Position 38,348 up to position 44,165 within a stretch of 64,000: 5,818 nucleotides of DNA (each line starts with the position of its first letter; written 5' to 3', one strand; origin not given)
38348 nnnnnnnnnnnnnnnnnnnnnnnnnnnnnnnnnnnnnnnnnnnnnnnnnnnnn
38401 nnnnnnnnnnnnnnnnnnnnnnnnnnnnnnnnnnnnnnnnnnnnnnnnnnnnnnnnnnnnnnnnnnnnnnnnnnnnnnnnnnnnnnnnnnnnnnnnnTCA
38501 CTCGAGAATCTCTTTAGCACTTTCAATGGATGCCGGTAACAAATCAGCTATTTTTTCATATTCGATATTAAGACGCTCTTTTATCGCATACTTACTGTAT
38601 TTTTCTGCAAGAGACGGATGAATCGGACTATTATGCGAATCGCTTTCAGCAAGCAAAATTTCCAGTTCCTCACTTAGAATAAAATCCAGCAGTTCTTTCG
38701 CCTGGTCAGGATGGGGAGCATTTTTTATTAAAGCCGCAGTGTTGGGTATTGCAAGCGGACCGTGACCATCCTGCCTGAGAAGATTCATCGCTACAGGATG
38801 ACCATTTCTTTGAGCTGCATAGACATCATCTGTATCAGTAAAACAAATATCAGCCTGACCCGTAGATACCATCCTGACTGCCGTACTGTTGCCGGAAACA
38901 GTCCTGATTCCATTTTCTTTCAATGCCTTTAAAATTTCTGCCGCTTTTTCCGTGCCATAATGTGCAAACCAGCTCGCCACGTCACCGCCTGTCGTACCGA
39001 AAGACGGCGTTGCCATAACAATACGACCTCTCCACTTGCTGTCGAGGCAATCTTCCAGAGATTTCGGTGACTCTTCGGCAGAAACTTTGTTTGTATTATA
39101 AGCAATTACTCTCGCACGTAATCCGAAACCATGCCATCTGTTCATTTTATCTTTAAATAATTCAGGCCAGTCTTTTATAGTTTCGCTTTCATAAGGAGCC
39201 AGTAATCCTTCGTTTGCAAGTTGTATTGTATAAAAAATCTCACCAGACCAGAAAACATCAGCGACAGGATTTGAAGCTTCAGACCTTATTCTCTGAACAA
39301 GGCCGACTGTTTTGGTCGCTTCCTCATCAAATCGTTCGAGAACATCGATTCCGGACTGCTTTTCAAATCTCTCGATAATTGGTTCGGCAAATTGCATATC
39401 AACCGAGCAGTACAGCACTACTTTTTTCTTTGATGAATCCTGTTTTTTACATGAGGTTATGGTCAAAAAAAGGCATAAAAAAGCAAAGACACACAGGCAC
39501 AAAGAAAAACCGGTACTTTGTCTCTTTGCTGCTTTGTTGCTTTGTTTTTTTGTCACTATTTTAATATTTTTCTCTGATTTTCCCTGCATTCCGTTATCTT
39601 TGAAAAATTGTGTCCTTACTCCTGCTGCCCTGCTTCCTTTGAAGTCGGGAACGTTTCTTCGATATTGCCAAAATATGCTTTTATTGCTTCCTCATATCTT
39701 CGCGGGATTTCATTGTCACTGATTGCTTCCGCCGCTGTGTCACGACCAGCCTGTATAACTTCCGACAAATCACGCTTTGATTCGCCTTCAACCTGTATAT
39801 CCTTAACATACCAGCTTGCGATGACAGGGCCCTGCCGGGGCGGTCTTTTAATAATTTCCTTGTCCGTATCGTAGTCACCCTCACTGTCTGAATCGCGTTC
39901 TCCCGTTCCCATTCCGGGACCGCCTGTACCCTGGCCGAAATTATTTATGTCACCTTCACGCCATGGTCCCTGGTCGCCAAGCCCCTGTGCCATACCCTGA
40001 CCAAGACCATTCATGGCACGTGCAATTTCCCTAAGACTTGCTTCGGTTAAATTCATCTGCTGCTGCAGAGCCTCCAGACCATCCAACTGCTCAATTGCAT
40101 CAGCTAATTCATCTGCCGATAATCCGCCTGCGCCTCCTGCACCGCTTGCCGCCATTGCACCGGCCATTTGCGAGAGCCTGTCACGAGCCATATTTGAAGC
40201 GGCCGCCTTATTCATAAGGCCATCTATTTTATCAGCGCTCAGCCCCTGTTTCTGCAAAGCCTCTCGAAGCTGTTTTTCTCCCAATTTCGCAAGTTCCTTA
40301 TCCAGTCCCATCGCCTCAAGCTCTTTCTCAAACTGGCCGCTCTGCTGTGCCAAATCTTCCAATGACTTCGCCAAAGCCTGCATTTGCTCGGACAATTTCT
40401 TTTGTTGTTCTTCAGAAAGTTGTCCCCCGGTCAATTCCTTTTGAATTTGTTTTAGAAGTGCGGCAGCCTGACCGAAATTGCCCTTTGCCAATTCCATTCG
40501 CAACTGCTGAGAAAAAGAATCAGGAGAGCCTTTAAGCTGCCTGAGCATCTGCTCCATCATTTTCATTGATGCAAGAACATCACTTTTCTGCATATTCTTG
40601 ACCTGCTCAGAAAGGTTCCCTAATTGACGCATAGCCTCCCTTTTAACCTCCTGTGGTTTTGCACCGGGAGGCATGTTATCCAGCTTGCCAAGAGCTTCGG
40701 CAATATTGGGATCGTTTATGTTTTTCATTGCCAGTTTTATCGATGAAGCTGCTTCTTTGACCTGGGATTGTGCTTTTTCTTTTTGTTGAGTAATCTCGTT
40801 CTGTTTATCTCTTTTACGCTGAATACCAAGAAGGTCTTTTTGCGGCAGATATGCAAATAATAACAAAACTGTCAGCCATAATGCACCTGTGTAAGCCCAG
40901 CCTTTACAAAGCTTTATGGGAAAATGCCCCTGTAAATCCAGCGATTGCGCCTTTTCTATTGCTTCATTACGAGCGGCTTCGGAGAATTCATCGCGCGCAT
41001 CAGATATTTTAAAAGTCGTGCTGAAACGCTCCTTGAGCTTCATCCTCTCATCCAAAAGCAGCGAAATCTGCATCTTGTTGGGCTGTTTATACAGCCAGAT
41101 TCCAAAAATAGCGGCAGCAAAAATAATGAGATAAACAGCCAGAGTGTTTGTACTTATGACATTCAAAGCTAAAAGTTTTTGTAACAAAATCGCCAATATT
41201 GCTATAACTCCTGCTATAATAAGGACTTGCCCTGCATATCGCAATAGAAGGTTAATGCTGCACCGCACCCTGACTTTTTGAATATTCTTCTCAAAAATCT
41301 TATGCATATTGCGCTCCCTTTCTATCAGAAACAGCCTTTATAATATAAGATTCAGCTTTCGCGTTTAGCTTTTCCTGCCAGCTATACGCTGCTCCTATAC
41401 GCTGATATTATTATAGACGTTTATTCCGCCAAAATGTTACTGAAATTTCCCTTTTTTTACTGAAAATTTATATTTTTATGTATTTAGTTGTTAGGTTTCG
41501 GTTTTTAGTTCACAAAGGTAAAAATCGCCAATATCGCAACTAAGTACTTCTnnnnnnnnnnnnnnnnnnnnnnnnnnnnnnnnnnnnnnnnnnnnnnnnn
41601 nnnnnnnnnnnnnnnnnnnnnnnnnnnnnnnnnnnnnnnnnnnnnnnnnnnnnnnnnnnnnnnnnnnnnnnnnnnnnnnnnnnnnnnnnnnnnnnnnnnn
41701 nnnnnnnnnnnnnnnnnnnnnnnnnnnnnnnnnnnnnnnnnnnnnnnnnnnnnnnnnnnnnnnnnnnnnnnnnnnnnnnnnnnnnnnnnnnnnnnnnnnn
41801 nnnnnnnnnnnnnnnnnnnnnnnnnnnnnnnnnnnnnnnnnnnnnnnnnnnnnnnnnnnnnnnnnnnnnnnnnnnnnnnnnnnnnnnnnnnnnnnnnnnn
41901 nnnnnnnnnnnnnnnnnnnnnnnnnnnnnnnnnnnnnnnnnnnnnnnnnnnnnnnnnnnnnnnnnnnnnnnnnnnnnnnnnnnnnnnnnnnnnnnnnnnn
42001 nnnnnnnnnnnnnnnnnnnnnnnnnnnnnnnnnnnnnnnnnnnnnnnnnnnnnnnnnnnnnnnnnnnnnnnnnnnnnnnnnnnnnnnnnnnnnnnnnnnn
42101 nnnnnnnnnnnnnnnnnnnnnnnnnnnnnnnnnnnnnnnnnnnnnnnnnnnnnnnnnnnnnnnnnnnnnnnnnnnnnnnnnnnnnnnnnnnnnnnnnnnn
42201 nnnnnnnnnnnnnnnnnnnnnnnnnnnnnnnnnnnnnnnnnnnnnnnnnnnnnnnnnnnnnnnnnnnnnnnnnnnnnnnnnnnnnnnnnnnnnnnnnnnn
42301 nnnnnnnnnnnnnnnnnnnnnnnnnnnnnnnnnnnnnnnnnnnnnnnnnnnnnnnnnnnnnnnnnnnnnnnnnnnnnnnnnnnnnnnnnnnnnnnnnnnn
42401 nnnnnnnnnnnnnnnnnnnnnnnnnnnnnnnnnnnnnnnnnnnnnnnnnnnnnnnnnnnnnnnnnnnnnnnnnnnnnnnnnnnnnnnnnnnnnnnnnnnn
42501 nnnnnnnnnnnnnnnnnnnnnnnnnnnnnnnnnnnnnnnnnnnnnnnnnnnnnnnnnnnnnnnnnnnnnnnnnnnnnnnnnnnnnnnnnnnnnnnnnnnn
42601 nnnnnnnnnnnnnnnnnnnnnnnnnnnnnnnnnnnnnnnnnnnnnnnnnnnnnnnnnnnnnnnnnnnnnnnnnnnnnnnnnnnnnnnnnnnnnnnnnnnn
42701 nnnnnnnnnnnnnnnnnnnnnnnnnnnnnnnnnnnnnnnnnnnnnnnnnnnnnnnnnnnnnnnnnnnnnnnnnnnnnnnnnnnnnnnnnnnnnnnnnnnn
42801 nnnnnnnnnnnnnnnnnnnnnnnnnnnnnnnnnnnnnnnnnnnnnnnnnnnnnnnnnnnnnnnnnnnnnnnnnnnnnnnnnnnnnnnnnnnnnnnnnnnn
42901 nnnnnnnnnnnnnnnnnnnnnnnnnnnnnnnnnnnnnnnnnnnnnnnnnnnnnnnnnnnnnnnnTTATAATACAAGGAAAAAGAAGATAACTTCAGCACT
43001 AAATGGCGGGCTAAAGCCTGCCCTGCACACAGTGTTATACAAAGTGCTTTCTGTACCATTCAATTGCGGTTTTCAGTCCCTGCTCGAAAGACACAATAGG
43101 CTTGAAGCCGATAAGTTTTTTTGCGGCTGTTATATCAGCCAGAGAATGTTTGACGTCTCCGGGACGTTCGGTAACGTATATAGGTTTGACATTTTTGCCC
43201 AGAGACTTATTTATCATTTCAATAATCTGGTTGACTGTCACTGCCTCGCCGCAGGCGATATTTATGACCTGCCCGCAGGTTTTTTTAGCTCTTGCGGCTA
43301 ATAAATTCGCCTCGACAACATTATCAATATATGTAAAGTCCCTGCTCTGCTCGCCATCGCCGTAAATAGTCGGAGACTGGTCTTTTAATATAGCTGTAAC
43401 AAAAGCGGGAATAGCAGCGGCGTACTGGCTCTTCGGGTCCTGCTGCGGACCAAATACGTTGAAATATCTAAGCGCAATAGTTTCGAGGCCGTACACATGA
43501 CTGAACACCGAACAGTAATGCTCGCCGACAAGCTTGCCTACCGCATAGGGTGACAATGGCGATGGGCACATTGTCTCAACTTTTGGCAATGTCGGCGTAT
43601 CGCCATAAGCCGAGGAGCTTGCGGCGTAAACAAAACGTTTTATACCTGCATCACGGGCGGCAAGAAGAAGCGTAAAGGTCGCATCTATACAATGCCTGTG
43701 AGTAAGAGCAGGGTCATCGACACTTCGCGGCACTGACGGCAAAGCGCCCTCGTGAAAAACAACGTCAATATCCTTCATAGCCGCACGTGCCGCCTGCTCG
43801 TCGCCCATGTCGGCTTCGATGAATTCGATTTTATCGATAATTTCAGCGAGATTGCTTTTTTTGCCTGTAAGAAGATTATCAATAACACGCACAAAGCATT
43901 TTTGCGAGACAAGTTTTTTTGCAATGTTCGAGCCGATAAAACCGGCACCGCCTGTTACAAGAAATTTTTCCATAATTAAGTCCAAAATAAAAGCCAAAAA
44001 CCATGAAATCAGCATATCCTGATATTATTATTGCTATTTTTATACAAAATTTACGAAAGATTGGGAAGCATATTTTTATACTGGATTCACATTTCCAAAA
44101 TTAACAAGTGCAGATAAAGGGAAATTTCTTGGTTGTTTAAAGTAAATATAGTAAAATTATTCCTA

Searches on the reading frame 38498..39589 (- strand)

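Call 9: search_protein_families(library=pfam, proteins=[window:38498-39589:-], max_evalue=0.001)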
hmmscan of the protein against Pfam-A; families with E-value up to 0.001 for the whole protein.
window:38498-39589:- (363 aa): 4 families
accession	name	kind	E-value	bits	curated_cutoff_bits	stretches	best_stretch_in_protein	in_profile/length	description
PF13343.11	SBP_bac_6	-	4.3e-21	75.9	24.6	1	107-335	1-232/245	Bacterial extracellular solute-binding protein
PF13531.11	SBP_bac_11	-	1.4e-20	74.5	25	1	60-309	4-217/227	Bacterial extracellular solute-binding protein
PF13416.11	SBP_bac_8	-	9e-20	72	27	1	71-329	2-267/279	Bacterial extracellular solute-binding protein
PF01547.30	SBP_bac_1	-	2.7e-16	60.9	26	1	67-308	10-304/307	Bacterial extracellular solute-binding protein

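Call 62: search_protein_families(library=ncbifam, proteins=[window:38498-39589:-], max_evalue=0.001)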
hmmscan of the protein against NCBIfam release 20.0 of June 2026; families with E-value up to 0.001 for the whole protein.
window:38498-39589:- (363 aa): 5 families
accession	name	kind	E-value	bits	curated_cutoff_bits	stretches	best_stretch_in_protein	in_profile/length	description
NF011620.1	PRK15046.1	equivalog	8.5e-27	93.8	310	1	42-309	12-277/334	2-aminoethylphosphonate ABC transporter substrate-binding protein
TIGR03261.1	phnS2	equivalog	7e-25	87.8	392.75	1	36-316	5-282/334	putative 2-aminoethylphosphonate ABC transporter substrate-binding protein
TIGR03227.1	PhnS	equivalog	7.4e-21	74.4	395.3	1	34-310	14-289/360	2-aminoethylphosphonate ABC transporter substrate-binding protein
TIGR01254.1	sfuA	subfamily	1e-15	57.8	93.4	1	91-309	40-255/306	thiamine ABC transporter substrate-binding protein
TIGR01276.1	thiB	equivalog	4.2e-05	22.9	317.15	1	93-308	56-266/324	thiamine ABC transporter substrate binding subunit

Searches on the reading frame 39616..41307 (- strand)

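Call 32: search_protein_families(library=pfam, proteins=[window:39616-41307:-], max_evalue=0.0001)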
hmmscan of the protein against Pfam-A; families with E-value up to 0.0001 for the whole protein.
window:39616-41307:- (563 aa): 0 families

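Call 62: search_protein_families(library=ncbifam, proteins=[window:39616-41307:-], max_evalue=0.001)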
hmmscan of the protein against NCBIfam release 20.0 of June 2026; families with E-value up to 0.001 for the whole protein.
window:39616-41307:- (563 aa): 1 family
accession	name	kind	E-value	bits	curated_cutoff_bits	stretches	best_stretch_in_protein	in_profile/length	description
TIGR02865.1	spore_II_E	equivalog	3.9e-05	21.9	490.8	1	146-363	271-486/764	stage II sporulation protein E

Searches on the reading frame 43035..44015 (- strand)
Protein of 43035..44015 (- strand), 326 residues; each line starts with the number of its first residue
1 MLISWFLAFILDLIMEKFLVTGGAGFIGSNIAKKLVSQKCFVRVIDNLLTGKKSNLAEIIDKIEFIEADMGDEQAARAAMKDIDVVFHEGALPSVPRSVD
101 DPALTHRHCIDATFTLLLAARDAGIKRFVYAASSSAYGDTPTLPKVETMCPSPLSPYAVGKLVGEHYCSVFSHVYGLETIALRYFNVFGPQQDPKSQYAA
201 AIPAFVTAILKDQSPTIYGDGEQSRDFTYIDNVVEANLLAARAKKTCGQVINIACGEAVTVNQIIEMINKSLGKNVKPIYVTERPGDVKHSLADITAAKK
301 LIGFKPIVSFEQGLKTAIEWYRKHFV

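Call 32: search_protein_families(library=pfam, proteins=[window:43035-44015:-], max_evalue=0.0001)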
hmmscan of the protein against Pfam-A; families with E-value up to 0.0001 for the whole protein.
window:43035-44015:- (326 aa): 9 families
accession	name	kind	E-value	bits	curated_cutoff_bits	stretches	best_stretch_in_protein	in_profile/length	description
PF01370.27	Epimerase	-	1.9e-57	194.8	20.9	1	19-254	2-240/240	NAD dependent epimerase/dehydratase family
PF16363.11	GDP_Man_Dehyd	-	2.1e-53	182.4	27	1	19-315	1-330/332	GDP-mannose 4,6 dehydratase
PF01073.25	3Beta_HSD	-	1.3e-23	83.9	22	1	19-243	1-231/280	3-beta hydroxysteroid dehydrogenase/isomerase family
PF05368.20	NmrA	-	5.2e-11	43.1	27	1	17-133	4-107/298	NmrA-like family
PF13460.12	NAD_binding_10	-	2.6e-10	40.9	27.2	1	22-142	1-107/184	NAD(P)H-binding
PF02719.21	Polysacc_synt_2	-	3e-10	40.2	20.2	1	19-277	2-252/293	Polysaccharide biosynthesis protein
PF07993.18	NAD_binding_4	-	1.4e-06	28.1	20.1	0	20-236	1-257/258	Male sterility protein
PF04321.23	RmlD_sub_bind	-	1.1e-05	25.1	27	1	17-318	2-282/287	RmlD substrate binding domain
PF00106.31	adh_short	-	2.5e-05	24.3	26.6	1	19-84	4-72/195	short chain dehydrogenase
